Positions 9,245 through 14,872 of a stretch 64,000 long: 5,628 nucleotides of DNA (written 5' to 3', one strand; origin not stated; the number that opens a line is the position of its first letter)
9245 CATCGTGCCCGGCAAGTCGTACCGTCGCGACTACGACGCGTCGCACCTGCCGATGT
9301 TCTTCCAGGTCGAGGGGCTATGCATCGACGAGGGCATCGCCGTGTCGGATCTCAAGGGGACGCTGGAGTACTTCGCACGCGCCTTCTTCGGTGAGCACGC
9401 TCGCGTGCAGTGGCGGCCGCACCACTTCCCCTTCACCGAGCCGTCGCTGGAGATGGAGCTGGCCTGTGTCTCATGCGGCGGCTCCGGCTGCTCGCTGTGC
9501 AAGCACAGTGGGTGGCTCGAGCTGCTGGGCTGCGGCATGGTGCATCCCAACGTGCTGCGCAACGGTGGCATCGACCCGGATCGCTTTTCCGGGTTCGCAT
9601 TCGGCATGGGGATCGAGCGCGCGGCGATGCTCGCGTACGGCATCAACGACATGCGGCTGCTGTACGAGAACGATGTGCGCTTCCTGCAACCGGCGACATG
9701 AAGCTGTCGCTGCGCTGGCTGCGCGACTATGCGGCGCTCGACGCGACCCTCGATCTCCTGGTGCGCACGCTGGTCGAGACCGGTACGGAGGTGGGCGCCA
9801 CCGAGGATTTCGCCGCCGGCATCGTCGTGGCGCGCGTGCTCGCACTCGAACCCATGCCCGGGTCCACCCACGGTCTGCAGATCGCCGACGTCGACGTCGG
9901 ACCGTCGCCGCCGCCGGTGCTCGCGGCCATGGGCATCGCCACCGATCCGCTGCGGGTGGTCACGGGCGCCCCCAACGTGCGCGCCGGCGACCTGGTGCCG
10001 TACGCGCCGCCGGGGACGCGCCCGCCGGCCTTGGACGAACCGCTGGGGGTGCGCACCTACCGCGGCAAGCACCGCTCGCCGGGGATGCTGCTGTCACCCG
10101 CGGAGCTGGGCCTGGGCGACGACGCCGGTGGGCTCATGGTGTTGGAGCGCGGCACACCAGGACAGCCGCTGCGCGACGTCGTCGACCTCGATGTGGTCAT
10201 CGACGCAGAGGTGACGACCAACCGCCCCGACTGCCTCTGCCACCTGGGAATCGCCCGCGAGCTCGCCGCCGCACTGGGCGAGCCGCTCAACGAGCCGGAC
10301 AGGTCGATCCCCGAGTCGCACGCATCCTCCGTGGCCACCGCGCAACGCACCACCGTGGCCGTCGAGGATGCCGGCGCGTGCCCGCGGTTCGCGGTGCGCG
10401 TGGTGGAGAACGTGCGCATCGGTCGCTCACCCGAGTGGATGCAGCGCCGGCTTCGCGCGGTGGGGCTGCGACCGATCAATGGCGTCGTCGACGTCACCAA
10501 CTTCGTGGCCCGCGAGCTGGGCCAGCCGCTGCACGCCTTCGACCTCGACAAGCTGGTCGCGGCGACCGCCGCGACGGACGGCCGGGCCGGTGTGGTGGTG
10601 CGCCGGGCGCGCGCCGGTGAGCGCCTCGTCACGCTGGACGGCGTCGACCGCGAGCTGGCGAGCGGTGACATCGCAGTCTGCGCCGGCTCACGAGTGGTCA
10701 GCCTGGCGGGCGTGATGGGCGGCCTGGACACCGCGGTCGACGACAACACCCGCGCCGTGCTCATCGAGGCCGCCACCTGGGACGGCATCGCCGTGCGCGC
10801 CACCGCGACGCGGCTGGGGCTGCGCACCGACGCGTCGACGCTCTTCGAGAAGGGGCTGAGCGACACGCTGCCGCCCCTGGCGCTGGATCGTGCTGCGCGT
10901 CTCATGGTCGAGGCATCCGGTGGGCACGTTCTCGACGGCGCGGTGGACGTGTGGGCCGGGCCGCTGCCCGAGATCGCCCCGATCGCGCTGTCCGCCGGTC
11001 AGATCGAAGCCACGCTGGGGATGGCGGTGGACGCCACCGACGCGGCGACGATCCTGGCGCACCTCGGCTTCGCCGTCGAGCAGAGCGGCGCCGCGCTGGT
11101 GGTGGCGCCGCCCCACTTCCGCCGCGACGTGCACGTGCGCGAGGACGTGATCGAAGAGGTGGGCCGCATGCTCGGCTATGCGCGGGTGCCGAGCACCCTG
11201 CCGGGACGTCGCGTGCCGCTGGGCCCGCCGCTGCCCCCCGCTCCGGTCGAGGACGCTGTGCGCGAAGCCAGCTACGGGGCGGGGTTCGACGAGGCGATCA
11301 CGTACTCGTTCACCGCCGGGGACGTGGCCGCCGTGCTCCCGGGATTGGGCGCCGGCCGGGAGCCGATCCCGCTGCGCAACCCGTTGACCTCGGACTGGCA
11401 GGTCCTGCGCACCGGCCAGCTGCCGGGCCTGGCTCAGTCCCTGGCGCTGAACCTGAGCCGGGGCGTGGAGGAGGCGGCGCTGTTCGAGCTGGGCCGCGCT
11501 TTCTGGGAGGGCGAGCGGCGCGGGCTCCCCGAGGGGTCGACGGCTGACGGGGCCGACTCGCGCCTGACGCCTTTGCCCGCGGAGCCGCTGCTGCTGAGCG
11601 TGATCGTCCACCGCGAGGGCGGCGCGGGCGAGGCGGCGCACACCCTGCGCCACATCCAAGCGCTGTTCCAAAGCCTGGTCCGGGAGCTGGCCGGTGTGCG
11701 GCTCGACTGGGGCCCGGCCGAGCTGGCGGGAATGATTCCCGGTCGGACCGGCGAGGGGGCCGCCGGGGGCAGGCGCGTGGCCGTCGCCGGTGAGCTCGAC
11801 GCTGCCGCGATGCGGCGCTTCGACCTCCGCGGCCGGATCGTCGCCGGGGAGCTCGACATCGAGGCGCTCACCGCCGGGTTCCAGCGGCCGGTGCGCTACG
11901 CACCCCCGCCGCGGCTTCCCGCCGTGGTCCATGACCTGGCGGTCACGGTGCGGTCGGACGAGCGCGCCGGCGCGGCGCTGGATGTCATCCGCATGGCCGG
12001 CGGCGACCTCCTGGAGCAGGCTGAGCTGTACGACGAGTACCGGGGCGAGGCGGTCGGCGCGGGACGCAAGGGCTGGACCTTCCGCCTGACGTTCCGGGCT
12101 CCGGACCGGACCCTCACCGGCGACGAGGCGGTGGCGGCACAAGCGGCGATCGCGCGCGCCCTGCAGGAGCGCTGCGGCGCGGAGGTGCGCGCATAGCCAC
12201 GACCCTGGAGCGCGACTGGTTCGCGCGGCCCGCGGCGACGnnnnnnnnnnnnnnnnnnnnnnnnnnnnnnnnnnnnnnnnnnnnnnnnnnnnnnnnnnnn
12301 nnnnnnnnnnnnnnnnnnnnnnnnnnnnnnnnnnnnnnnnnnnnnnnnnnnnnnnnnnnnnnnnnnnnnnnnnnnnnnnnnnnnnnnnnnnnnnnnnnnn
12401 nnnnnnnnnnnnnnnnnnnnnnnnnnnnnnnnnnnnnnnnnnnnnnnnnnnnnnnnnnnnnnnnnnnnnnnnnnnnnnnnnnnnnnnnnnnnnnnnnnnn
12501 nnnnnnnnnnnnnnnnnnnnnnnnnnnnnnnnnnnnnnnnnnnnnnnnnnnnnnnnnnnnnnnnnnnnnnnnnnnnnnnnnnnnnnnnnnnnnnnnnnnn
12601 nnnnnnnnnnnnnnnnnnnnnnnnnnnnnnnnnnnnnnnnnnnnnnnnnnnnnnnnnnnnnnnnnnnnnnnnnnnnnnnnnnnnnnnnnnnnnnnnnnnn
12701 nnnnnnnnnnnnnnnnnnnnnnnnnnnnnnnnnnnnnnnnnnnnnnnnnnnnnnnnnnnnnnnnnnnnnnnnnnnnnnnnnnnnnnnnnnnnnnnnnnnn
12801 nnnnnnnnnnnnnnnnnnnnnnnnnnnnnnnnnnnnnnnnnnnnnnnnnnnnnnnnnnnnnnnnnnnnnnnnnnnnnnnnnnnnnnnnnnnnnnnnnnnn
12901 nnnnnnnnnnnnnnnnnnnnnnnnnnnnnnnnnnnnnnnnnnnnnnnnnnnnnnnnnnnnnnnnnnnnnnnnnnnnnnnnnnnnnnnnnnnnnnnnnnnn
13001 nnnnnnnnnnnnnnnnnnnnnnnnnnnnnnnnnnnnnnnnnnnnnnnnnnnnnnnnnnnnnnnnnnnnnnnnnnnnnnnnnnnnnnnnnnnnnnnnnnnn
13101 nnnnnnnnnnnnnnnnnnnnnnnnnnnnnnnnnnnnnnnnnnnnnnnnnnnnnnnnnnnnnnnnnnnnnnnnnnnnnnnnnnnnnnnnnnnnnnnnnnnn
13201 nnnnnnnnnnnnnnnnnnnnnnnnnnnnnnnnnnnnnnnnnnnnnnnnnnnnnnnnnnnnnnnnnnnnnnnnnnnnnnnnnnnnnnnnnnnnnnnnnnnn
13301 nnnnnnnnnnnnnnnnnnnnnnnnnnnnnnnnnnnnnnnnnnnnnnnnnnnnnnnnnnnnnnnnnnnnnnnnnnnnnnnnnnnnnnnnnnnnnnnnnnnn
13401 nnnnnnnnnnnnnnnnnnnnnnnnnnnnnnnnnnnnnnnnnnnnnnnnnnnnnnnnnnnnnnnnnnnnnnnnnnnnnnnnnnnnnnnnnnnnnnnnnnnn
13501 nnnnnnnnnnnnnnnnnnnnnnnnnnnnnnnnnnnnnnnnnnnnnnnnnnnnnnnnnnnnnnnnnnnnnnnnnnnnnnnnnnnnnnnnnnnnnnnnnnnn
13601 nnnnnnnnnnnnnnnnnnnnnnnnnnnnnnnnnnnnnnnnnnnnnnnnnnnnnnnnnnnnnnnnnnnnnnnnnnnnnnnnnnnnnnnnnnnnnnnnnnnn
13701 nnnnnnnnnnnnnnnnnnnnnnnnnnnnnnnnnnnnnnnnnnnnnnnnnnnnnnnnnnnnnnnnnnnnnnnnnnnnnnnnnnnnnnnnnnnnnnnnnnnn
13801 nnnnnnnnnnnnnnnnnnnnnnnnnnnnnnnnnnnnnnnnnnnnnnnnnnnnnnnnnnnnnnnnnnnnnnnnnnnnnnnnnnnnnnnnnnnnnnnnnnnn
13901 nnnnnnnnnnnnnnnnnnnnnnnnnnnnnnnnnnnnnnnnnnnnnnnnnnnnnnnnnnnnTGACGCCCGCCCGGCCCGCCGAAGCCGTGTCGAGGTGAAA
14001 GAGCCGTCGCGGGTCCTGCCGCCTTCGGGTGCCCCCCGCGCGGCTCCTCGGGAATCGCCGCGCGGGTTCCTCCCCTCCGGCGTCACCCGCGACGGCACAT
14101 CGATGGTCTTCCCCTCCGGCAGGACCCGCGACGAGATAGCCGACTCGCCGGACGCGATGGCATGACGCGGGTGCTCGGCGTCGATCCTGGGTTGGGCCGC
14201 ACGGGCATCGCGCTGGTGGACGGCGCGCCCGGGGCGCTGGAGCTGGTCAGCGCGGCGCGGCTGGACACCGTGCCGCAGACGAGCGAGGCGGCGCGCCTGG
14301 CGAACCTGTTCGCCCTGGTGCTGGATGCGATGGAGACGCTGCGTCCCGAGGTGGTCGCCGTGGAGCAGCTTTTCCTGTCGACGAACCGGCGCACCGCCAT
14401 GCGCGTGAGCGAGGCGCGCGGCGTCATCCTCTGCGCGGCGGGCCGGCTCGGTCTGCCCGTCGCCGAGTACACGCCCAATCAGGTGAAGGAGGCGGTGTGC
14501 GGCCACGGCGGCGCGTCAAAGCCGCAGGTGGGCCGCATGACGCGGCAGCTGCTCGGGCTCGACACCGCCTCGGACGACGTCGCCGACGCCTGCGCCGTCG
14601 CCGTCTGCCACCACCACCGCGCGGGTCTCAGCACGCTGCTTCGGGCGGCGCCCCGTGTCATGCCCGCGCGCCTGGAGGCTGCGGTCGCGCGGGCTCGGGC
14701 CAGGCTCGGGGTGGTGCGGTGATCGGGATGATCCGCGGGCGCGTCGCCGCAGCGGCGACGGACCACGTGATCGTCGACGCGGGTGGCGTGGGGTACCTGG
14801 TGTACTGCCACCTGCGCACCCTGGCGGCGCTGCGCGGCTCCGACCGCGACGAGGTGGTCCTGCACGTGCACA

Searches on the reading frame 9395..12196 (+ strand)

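Call 17: search_protein_families(library=pfam, proteins=[window:9395-12196:+])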
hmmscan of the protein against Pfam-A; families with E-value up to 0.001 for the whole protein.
window:9395-12196:+ (933 aa): 4 families
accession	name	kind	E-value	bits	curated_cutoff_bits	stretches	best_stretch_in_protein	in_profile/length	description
PF03483.22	B3_4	-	9.1e-60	201.6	29.3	1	328-508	1-173/174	B3/4 domain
PF17759.6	tRNA_synthFbeta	-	1.3e-32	113.4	22.4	1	599-822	2-214/214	Phenylalanyl tRNA synthetase beta chain CLM domain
PF03147.19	FDX-ACB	-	2.7e-20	73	31.1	1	839-932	1-94/94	Ferredoxin-fold anticodon binding domain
PF03484.21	B5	-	1.4e-14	54.4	28.6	1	530-595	1-67/67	tRNA synthetase B5 domain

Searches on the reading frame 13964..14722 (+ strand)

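Call 16: search_protein_families(library=pfam, proteins=[window:13964-14722:+])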
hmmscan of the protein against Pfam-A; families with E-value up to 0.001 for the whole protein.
window:13964-14722:+ (252 aa): 1 family
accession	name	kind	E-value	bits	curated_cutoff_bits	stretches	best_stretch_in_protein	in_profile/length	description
PF02075.23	RuvC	-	2.9e-35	121.8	22.2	1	70-216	1-148/148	Crossover junction endodeoxyribonuclease RuvC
